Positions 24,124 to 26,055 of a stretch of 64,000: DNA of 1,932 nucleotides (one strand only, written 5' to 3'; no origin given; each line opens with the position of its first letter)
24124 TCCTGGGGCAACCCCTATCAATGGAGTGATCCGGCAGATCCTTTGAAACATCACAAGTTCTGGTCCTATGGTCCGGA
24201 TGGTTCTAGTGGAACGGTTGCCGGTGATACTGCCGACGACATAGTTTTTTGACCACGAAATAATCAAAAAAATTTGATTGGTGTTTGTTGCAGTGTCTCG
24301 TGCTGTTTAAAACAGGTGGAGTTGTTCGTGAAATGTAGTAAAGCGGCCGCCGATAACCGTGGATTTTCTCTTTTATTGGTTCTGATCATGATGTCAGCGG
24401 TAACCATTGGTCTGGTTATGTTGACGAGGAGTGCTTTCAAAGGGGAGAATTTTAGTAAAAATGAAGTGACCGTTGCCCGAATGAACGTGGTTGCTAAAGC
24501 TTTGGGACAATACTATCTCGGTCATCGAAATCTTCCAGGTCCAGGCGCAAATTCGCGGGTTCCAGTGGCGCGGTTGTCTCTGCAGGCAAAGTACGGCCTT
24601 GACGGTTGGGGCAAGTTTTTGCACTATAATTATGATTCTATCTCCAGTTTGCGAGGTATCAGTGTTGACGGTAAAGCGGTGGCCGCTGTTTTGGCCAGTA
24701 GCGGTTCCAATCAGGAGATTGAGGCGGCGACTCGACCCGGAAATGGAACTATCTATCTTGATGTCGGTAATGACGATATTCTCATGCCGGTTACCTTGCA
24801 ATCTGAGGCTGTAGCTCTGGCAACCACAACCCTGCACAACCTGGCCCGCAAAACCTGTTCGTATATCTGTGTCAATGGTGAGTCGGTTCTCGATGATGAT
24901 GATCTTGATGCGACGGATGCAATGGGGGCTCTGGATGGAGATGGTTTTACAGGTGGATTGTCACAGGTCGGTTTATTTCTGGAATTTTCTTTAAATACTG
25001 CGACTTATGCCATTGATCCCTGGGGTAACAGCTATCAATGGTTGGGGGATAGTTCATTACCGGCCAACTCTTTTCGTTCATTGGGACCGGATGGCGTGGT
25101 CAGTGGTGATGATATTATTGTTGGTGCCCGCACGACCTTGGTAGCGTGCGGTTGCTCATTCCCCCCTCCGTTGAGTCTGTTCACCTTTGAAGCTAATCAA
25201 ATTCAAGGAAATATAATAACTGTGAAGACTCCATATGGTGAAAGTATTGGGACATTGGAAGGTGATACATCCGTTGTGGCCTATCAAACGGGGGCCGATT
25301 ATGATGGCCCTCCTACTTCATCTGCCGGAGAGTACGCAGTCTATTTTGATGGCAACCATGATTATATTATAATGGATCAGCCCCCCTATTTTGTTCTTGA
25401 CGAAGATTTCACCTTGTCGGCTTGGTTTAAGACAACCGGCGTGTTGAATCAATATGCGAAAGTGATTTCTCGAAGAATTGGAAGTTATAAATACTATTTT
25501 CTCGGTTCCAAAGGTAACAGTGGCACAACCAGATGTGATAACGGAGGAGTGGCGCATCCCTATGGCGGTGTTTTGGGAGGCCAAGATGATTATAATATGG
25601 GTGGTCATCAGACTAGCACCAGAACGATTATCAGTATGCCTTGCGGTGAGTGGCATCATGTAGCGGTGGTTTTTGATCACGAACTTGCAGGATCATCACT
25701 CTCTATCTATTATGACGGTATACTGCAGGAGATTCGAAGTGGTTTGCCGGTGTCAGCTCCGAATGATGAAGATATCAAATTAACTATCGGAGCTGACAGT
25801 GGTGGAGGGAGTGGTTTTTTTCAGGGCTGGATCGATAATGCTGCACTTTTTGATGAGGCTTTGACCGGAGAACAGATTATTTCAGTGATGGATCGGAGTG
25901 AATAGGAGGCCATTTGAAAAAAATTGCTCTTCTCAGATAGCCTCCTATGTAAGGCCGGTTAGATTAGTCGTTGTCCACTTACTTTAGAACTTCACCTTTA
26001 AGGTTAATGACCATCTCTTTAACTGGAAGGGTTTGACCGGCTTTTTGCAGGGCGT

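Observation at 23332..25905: Tandem paralogous giant pilin-like proteins, the second fused to a LamG lectin-like domain, preceded by a coupled lipoprotein and not adjacent to any pilus-assembly genes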

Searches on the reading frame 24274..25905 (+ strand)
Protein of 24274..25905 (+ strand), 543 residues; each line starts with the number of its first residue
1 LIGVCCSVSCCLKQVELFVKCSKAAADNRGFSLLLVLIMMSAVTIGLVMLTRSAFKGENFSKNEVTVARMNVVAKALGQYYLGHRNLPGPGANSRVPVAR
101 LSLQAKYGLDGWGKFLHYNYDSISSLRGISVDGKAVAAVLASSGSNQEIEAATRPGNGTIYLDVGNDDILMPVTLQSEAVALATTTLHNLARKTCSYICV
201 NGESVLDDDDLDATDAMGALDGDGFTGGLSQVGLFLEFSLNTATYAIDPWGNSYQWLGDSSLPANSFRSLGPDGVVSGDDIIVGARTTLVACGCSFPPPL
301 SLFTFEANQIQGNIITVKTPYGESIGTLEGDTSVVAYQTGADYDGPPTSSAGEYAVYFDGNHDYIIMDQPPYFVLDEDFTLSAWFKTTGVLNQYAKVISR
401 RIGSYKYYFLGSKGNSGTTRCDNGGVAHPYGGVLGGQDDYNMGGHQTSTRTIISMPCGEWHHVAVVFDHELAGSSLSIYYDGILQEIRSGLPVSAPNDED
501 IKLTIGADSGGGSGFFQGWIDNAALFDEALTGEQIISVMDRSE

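Call 3: search_protein_families(library=pfam, proteins=[window:24274-25905:+], max_evalue=1)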
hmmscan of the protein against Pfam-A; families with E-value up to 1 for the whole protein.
window:24274-25905:+ (543 aa): 2 families
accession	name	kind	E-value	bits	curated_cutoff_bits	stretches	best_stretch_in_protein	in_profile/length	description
PF13385.13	Laminin_G_3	-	5.8e-20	72.4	27.6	1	359-535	1-150/151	Concanavalin A-like lectin/glucanases superfamily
PF08334.16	T2SSG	-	0.012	16.1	21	1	246-280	66-100/108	Type II secretion system (T2SS), protein G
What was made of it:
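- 25174..25902 (+): Pilin2 LamG/concanavalin A-like jelly-roll module (Pfam core 25348-25878). PF13385 E 5.8e-20 (call 3).
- Checked: Its PF13385 Laminin_G_3 hit is E 5.8e-20, 72.4 bits against a cut-off of 27.6 (call 3).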

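Call 4: search_protein_families(library=ncbifam, proteins=[window:24274-25905:+], max_evalue=1)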
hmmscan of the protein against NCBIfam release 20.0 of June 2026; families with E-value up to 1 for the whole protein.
window:24274-25905:+ (543 aa): 3 families
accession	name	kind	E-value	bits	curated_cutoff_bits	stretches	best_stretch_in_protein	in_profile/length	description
NF052521.1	TafC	equivalog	3.4e-11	42.9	410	1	350-542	189-363/373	TafC family fimbrial protein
TIGR01710.1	typeII_sec_gspG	equivalog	2.1e-05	24.5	88.85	2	247-280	92-125/134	type II secretion system major pseudopilin GspG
TIGR02285.1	TIGR02285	subfamily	0.024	13.9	143.3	1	364-409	22-61/268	TIGR02285 family protein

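Call 8: find_homologous_proteins(query=window:24328-25905:+)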
Query window:24328-25905:+ (525 aa): 8 proteins with E <= 0.001 among 8000 candidates.
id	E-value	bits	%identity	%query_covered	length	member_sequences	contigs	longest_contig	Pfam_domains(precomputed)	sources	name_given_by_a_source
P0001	0.0e+0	1102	92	100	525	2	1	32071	PF13385.14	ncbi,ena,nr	ncbi:MAG: LamG domain-containing protein [Deltaproteobacteria bacterium]|nr:LamG domain-containing p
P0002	3.3e-254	862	74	100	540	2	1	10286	PF13385.14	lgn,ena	-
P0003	3.6e-232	790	69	100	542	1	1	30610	PF13385.14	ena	-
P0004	2.3e-227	774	66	100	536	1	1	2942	PF13385.14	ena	-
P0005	4.6e-200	684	62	100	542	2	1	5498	PF13385.14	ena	-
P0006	1.0e-104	369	41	100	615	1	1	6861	PF13385.14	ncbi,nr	ncbi:MAG: LamG-like jellyroll fold domain-containing protein [Pseudomonadota bacterium]|nr:LamG-like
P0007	1.4e-68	250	72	30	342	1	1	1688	PF00353.26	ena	-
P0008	7.4e-64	234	48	58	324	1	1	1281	-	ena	-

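Call 10: find_encoding_contigs(protein=P0001, flank=10000, max_places=3)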
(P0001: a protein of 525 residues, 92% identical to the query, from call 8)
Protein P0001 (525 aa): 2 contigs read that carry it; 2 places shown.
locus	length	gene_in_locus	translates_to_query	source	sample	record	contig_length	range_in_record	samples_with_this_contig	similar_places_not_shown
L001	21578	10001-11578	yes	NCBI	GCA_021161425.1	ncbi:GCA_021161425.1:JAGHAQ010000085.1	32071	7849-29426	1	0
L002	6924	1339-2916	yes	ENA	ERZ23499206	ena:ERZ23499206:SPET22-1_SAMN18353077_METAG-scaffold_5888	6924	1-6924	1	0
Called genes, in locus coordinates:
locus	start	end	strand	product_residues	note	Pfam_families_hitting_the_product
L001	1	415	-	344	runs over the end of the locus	PF00022:Actin, PF06723:MreB_Mbl, PF11104:PilM_2 (faint), PF00012:HSP70, PF14450:FtsA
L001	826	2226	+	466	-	PF13742:tRNA_anti_2, PF01336:tRNA_anti-codon, PF02601:Exonuc_VII_L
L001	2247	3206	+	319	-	PF01551:Peptidase_M23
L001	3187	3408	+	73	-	PF02609:Exonuc_VII_S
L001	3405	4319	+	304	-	PF00348:polyprenyl_synt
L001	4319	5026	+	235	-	PF27252:AF_1314_C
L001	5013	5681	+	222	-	PF00730:HhH-GPD, PF00633:HHH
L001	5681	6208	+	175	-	PF01510:Amidase_2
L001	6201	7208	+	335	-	PF00933:Glyco_hydro_3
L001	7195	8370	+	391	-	PF07075:NamZ_N, PF20732:NamZ_C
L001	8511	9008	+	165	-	-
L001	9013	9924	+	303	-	PF07963:N_methyl (weak)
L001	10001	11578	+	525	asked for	PF13385:Laminin_G_3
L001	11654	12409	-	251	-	PF00037:Fer4 (weak), PF12837:Fer4_6 (weak), PF13237:Fer4_10 (weak), PF14697:Fer4_21 (weak), PF12838:Fer4_7 (weak), PF13187:Fer4_9 (weak), PF27217:AF_0155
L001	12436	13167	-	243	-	-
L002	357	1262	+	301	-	PF07963:N_methyl (weak)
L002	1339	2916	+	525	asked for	PF13385:Laminin_G_3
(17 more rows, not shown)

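Call 25: search_protein_families(library=pfam, proteins=[P0006], max_evalue=0.01)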
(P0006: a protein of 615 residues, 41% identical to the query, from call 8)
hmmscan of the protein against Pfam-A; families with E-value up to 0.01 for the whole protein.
P0006 (615 aa): 1 family
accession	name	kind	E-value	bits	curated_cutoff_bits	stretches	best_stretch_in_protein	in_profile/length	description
PF13385.13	Laminin_G_3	-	1.6e-09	38.5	27.6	1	451-575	44-142/151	Concanavalin A-like lectin/glucanases superfamily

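Call 31: find_homologous_proteins(query=A3, max_evalue=0.00001)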
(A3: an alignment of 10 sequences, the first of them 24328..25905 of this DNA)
Query A3 (10 sequences) (525 aa, profile of the alignment): 19 proteins with E <= 0.00001 among 8000 candidates.
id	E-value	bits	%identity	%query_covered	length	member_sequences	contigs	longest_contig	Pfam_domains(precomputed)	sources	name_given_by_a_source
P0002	9.0e-269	911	74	100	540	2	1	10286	PF13385.14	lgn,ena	-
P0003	4.7e-261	885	69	100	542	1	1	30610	PF13385.14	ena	-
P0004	1.2e-256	871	66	100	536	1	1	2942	PF13385.14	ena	-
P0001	1.2e-254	864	92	100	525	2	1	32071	PF13385.14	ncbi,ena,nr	ncbi:MAG: LamG domain-containing protein [Deltaproteobacteria bacterium]|nr:LamG domain-containing p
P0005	5.3e-245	832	62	100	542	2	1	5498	PF13385.14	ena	-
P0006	5.3e-203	694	41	100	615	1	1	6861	PF13385.14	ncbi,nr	ncbi:MAG: LamG-like jellyroll fold domain-containing protein [Pseudomonadota bacterium]|nr:LamG-like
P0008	4.9e-92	328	48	58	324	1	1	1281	-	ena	-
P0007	1.7e-63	233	72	30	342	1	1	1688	PF00353.26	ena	-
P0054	1.3e-26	112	25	36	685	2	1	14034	PF07953.21,PF13385.14,PF02973.23,PF02210.32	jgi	-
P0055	4.4e-23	100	29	35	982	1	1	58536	PF00754.32,PF14652.12,PF22633.4,PF13385.14,PF02210.32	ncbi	-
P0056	4.3e-18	83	26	24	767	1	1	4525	PF13385.14,PF02973.23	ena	-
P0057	6.1e-17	80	22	40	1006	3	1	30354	PF13385.14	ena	-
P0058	5.7e-14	70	28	36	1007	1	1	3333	PF13385.14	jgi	-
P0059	1.1e-12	66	34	16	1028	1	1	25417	PF00754.32,PF22633.4,PF13385.14,PF02210.32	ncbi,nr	ncbi:MAG: discoidin domain-containing protein [Phycisphaerae bacterium]|nr:discoidin domain-containi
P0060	4.9e-12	63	25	36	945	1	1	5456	PF17963.8,PF17892.8,PF13385.14,PF00054.31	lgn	-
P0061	1.2e-9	56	25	44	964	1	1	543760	PF13385.14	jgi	jgi:concanavalin A-like lectin/glucanase superfamily protein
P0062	2.1e-6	45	31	18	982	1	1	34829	PF00754.32,PF22633.4,PF13385.14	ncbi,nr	ncbi:MAG: LamG domain-containing protein [Sedimentisphaerales bacterium]|nr:LamG domain-containing p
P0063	2.4e-6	45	23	30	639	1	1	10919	PF00932.26,PF13287.13,PF13385.14,PF13290.14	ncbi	ncbi:MAG: LamG-like jellyroll fold domain-containing protein, partial [Verrucomicrobiales bacterium]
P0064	5.8e-6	43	29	35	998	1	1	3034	PF13385.14,PF02210.32,PF00041.28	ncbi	ncbi:MAG: LamG-like jellyroll fold domain-containing protein, partial [Bacteroidota bacterium]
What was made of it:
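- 24328..25905 (+): Pilin2: 525-aa paralogue of pilin1 with a Glu5-less class III-like signal and a C-terminal LamG module. Only 8 homologues were found by the word-index search, 6 of them full length (calls 8, 31).
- Tried and rejected: A second word-index protein search, using a profile that included distant pilin2-type proteins, added only generic LamG proteins (call 31).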

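Call 51: predict_structure(alignment_id=A4)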
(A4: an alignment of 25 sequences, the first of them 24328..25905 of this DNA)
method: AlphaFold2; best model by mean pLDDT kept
length: 525 residues; sequences in the alignment: 25
mean_pLDDT: 68.6   pTM: 0.60
mean pLDDT of the five models: 68.6, 67.8, 64.1, 63.7, 63.3
residues with pLDDT >= 90: 22; 70-90: 268; 50-70: 140; < 50: 95
segments of 3 or more residues with pLDDT < 50: 1-11, 37-40, 133-139, 190-212, 321-326, 328-333, 384-388, 406-408, 416-431, 490-495
pLDDT, mean of each block of 10 residues (from residue 1): 39 65 68 47 81 92 83 83 85 87 70 80 75 46 66 88 89 80 62 39 30 59 75 83 79 86 85 77 78 77 71 69 45 64 72 66 81 56 51 53 52 49 43 56 82 76 81 60 62 54 83 86 71
secondary structure, 60 per line:
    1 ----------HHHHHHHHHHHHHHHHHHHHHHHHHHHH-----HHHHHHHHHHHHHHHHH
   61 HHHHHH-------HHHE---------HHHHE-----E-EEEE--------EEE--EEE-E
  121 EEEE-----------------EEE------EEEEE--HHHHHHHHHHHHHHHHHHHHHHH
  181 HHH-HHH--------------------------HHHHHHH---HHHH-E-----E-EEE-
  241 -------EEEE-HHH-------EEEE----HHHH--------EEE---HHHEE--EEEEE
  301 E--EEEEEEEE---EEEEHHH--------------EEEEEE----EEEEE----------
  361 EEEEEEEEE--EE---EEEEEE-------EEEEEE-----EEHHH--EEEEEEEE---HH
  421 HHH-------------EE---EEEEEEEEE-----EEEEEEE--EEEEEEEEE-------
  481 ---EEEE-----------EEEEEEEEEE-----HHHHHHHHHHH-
elements in order: H11-38 H44-66 H87-90 E99-102 E111-113 E116-118 E120-124 E142-144 E151-155 H158-183 H214-220 H224-227 E237-239 E248-251 E263-266 H271-274 E283-285 E296-301 E304-311 E315-318 E336-341 E346-350 E361-369 E377-382 E390-395 E408-415 H419-423 E442-450 E456-462 E465-473 E484-487 E499-508 H514-524
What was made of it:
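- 24328..25146 (+): Pilin2 pilin module (alpha1 helix, two GspG-like lobes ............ and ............). AF2 helices 11-38 and 44-66 and strands to about 266 (call 51).
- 25174..25902 (+): AF2 beta-sandwich from about residue 283 (call 51).
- On Type IV pilin / pseudopilin superfamily (class III signal peptide): The pilin2 model has the same layout (call 51).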

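Call 53: fold_search(model_id=the predicted structure, library=pdb)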
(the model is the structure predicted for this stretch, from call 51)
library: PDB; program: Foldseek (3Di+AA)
matches with E <= 10: 1504; with E <= 0.001: 252
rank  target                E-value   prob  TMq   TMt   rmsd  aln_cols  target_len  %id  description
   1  5hon_A                1.5e-09  1.00  0.27  0.64   8.0       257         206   16  Structure of Domain 4 of AbnA, a GH43 extracellular arabinanase from Geobacillus stearothermophilus, in complex with a (released 2017-02-01)
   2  5ho2                  2.9e-09  1.00  0.28  0.19  13.4       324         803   15  Crystal structure of AbnA (open conformation), a GH43 extracellular arabinanase from Geobacillus stearothermophilus (released 2017-02-01)
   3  2vxr                  4.3e-09  1.00  0.28  0.33   8.7       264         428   13  Crystal Structure of the Botulinum Neurotoxin serotype G binding domain (released 2009-07-07)
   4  7ce2_A                5.4e-09  1.00  0.28  0.32   8.3       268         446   13  The Crystal structure of TeNT Hc complexed with neutralizing antibody (released 2021-04-07)
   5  3mpp                  6.4e-09  1.00  0.26  0.34   8.4       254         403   14  Botulinum Neurotoxin Type G Receptor Binding Domain (released 2010-06-16)
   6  7by5                  7.9e-09  1.00  0.28  0.12   8.6       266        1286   14  Tetanus neurotoxin mutant-(H233A/E234Q/H237A/Y375F) (released 2021-02-17)
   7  9f2b_B                8.4e-09  1.00  0.27  0.12  10.6       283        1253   14  Focused refinement of SV2B luminal domain and BoNT/A1 complex (released 2025-03-12)
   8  3rmy_A                8.9e-09  1.00  0.25  0.32  10.4       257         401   13  Crystal structure of HCR/D W1238A mutant (released 2011-06-01)
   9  9qco_A                9.4e-09  1.00  0.26  0.14  20.1       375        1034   11  NTNH-HA70 complex from Clostridium botulinum Serotype B1 (released 2025-09-10)
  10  9ea9_B                1.0e-08  1.00  0.25  0.12   9.1       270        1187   13  Crystal structure of BoNT/A-NTNH-HA70 -VHH_F12-VHH_H7-Fab_NTNH complex (released 2025-09-17)
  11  8rvh_A                1.1e-08  1.00  0.28  0.35   8.8       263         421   14  Structure of the binding domain of BoNT/A mutant Y1117V/H1253K in complex with the GD1a ganglioside receptor (released 2025-02-12)
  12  9qc8_B                1.1e-08  1.00  0.24  0.12  21.2       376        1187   10  BoNT-NTNH-HA70 complex from Clostridium botulinum Serotype B1 (released 2025-09-10)
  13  3r4u_A                1.5e-08  1.00  0.27  0.33  10.1       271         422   14  Cell entry of botulinum neurotoxin type C is dependent upon interaction with two ganglioside molecules (released 2011-06-08)
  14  5n0b_A                1.5e-08  1.00  0.27  0.12   8.7       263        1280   13  Crystal structure of the tetanus neurotoxin in complex with GD1a (released 2017-06-21)
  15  5lr0_A                1.6e-08  1.00  0.27  0.34  10.5       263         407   14  Binding domain of Botulinum Neurotoxin DC in complex with SialylT (released 2017-08-30)
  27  7oa7                  2.4e-08  1.00  0.30  0.43  12.2       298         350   10  PilC minor pilin of Streptococcus sanguinis 2908 type IV pili (released 2022-05-04)
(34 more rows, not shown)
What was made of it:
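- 25174..25902 (+): Foldseek PDB: AbnA domain 4 at E 1.5e-9, clostridial neurotoxin Hc lectin-like domains, and S. sanguinis minor pilin PilC 7oa7 at E 2.4e-8 (call 53).
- Closest known: Streptococcus sanguinis PilC. Same: The LamG part of the pilin2 model matches 7oa7 (Foldseek E 2.4e-8, call 53).
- LamG is confirmed by Pfam (call 3) and by fold, including a match to PilC 7oa7 (call 53).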

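Call 54: search_solved_structures(query=window:24328-25905:+, max_evalue=1, show_alignments=1)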
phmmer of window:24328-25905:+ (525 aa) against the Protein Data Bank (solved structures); distinct sequences matched with E-value up to 1: 5.
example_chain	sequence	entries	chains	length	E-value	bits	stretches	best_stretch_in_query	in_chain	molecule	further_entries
2kep_A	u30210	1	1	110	0.061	15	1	228-262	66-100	General secretion pathway protein G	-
5wda_A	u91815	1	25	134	0.071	14.8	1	229-264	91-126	General secretion pathway protein G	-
1t92_A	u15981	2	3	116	0.15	13.7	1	229-264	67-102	General secretion pathway protein G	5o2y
4qxd_A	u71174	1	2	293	0.48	12.1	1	91-155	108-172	3'(2'),5'-bisphosphate nucleotidase, putative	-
6k8k_E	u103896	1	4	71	0.68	11.6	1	489-520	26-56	Protein BIC2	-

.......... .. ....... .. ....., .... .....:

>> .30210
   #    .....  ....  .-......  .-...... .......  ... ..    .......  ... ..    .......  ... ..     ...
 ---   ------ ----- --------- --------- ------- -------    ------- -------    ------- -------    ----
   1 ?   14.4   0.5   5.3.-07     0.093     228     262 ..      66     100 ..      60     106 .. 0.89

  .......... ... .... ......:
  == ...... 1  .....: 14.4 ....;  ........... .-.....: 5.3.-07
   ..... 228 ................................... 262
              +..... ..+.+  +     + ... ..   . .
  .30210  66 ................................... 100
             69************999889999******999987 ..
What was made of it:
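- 24328..25146 (+): Weak T2SSG hit (16.1 bits, below the gathering score) and GspG PDB hits at E 0.06-0.15 on residues 228-264 (calls 3, 54).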

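Call 58: find_encoding_contigs(protein=P0003, flank=10000, max_places=1)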
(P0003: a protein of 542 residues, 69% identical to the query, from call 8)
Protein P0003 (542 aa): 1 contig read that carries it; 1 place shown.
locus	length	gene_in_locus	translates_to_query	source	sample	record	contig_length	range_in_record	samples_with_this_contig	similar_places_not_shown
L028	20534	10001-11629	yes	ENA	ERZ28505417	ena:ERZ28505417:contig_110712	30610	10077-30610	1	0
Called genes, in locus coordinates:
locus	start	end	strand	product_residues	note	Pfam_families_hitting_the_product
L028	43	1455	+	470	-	PF13742:tRNA_anti_2, PF01336:tRNA_anti-codon, PF02601:Exonuc_VII_L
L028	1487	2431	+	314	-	PF01551:Peptidase_M23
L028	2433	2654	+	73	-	PF02609:Exonuc_VII_S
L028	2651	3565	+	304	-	PF00348:polyprenyl_synt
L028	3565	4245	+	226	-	PF27252:AF_1314_C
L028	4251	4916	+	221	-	PF00730:HhH-GPD, PF00633:HHH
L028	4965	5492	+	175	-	PF01510:Amidase_2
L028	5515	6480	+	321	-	PF00933:Glyco_hydro_3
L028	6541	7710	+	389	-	PF07075:NamZ_N, PF20732:NamZ_C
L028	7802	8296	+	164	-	-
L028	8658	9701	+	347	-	PF07963:N_methyl (faint)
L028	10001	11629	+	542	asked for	PF13385:Laminin_G_3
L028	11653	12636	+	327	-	PF01464:SLT, PF13174:TPR_6 (faint), PF13181:TPR_8 (faint), PF14559:TPR_19 (faint), PF13431:TPR_17 (faint), PF07719:TPR_2 (faint), PF00515:TPR_1 (faint), PF13432:TPR_16 (weak), +2 more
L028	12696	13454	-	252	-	PF00037:Fer4 (weak), PF12837:Fer4_6 (weak), PF13237:Fer4_10 (weak), PF14697:Fer4_21 (weak), PF25160:LdpA_Fe-S-bd (faint), PF12838:Fer4_7 (weak), PF13187:Fer4_9 (weak), PF27217:AF_0155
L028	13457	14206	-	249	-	-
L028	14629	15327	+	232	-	PF00027:cNMP_binding, PF13545:HTH_Crp_2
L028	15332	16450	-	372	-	PF01464:SLT, PF01476:LysM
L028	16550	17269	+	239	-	PF00912:Transgly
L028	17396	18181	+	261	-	PF06695:Sm_multidrug_ex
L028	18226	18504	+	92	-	PF13466:STAS_2, PF01740:STAS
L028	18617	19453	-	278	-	PF01261:AP_endonuc_2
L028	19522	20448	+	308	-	PF03547:Mem_trans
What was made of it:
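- L028 has an extra SLT-TPR gene right after pilin2 (call 58).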
